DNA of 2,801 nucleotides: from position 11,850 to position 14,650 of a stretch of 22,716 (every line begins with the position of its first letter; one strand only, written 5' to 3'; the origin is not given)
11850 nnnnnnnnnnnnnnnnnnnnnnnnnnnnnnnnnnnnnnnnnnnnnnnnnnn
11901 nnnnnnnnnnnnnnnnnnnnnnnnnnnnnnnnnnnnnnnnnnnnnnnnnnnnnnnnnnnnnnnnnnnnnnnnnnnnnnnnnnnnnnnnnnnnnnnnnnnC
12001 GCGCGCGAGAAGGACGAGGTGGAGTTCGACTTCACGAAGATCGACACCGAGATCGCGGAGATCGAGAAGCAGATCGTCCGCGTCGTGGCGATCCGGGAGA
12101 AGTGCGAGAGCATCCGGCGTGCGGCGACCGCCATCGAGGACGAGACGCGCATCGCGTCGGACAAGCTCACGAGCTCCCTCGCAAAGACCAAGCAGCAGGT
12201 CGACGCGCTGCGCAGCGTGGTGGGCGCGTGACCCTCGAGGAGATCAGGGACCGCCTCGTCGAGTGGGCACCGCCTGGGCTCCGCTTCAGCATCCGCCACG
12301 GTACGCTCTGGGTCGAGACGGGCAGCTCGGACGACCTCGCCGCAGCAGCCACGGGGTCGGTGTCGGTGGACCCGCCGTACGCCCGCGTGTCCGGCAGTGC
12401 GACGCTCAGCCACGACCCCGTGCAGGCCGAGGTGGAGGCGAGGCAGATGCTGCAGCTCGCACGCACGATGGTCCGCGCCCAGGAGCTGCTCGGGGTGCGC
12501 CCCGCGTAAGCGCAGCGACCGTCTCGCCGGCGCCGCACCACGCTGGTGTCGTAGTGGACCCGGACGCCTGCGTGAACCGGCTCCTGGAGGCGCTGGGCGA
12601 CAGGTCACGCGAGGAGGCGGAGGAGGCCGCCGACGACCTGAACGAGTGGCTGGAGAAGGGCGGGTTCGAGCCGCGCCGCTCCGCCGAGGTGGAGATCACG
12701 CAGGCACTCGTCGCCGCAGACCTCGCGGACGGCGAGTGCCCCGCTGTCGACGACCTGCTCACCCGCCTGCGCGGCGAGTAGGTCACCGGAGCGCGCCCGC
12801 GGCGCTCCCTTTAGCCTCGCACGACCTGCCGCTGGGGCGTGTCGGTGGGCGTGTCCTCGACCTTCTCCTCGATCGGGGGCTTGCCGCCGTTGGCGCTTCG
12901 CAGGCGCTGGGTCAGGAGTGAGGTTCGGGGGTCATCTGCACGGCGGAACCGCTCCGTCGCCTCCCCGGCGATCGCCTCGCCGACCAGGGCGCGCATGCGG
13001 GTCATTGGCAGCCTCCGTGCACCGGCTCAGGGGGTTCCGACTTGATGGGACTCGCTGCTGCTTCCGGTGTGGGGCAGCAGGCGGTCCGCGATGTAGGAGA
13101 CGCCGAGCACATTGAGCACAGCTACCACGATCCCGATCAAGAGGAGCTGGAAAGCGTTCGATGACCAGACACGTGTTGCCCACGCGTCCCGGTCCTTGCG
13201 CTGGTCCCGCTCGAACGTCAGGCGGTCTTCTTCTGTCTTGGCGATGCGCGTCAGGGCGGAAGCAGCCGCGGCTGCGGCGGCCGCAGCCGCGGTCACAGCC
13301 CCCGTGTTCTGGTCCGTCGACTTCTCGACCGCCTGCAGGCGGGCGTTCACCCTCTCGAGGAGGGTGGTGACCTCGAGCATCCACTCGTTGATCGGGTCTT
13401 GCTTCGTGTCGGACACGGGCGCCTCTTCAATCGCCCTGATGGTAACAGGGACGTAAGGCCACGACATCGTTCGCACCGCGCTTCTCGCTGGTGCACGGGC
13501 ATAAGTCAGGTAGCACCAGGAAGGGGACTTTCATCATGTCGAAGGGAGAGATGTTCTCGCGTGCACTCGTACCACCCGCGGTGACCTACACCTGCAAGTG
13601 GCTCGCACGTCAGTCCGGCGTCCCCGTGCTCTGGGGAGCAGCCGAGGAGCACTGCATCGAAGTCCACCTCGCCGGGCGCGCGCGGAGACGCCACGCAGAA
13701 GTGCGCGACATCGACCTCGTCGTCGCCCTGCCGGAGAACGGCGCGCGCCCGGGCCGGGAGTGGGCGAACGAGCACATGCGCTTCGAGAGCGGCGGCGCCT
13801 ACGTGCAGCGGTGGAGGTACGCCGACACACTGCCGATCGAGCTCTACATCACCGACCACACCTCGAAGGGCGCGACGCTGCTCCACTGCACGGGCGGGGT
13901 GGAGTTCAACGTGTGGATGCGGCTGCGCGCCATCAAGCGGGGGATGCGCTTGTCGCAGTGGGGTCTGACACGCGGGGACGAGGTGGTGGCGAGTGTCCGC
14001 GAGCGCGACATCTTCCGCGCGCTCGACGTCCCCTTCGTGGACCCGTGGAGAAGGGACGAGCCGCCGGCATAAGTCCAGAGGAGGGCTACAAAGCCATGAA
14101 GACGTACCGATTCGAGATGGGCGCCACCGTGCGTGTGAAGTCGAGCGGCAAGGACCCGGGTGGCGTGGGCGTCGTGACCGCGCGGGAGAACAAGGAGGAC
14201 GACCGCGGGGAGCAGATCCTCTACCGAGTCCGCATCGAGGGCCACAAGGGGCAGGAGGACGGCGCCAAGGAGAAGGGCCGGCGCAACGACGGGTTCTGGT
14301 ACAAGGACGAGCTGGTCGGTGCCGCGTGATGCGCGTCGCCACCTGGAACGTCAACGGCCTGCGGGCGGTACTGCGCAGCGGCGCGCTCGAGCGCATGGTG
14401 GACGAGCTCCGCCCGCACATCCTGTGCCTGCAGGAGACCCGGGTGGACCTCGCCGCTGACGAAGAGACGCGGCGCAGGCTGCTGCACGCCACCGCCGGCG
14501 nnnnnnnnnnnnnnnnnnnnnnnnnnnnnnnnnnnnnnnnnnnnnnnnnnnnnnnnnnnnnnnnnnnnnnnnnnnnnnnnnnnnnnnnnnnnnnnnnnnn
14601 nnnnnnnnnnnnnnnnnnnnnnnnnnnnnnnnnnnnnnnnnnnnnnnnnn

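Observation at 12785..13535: Opposite-strand two-gene cassette with deviant codon usage (TM-anchored poly-Ala coiled-coil protein): moron-like insertion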

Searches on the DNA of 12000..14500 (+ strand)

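Call 6: search_dna_similar(query=window:12000-14500:+, collection=phages, mode=near, max_rows=30)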
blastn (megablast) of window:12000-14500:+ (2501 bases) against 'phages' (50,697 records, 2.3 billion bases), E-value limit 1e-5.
No match.

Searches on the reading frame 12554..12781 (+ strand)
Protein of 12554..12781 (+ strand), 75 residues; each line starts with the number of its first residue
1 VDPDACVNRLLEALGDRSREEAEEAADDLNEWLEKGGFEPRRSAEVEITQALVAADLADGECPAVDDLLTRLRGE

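Call 12: search_protein_families(library=pfam, max_evalue=0.01, proteins=[window:12554-12781:+])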
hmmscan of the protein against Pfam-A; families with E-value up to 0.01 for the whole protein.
window:12554-12781:+ (75 aa): 0 families

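Call 13: search_protein_families(library=phrogs, max_evalue=0.01, proteins=[window:12554-12781:+])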
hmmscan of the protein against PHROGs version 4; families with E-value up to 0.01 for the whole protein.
window:12554-12781:+ (75 aa): 1 family
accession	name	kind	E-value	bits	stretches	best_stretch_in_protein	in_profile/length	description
phrog_865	-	DNA, RNA and nucleotide metabolism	4.5e-06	27.7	1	1-41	2-50/69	HNH endonuclease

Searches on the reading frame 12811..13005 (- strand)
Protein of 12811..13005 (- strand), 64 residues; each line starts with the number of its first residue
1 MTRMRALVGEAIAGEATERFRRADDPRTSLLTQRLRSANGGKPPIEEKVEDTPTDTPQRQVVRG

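Call 12: search_protein_families(library=pfam, max_evalue=0.01, proteins=[window:12811-13005:-])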
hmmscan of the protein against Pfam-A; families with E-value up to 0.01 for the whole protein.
window:12811-13005:- (64 aa): 0 families

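Call 13: search_protein_families(library=phrogs, max_evalue=0.01, proteins=[window:12811-13005:-])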
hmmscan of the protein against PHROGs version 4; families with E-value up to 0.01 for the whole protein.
window:12811-13005:- (64 aa): 0 families

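Call 96: search_protein_families(library=ncbifam, max_evalue=0.05, proteins=[window:12811-13005:-])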
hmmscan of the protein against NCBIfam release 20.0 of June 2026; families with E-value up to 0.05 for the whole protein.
window:12811-13005:- (64 aa): 0 families
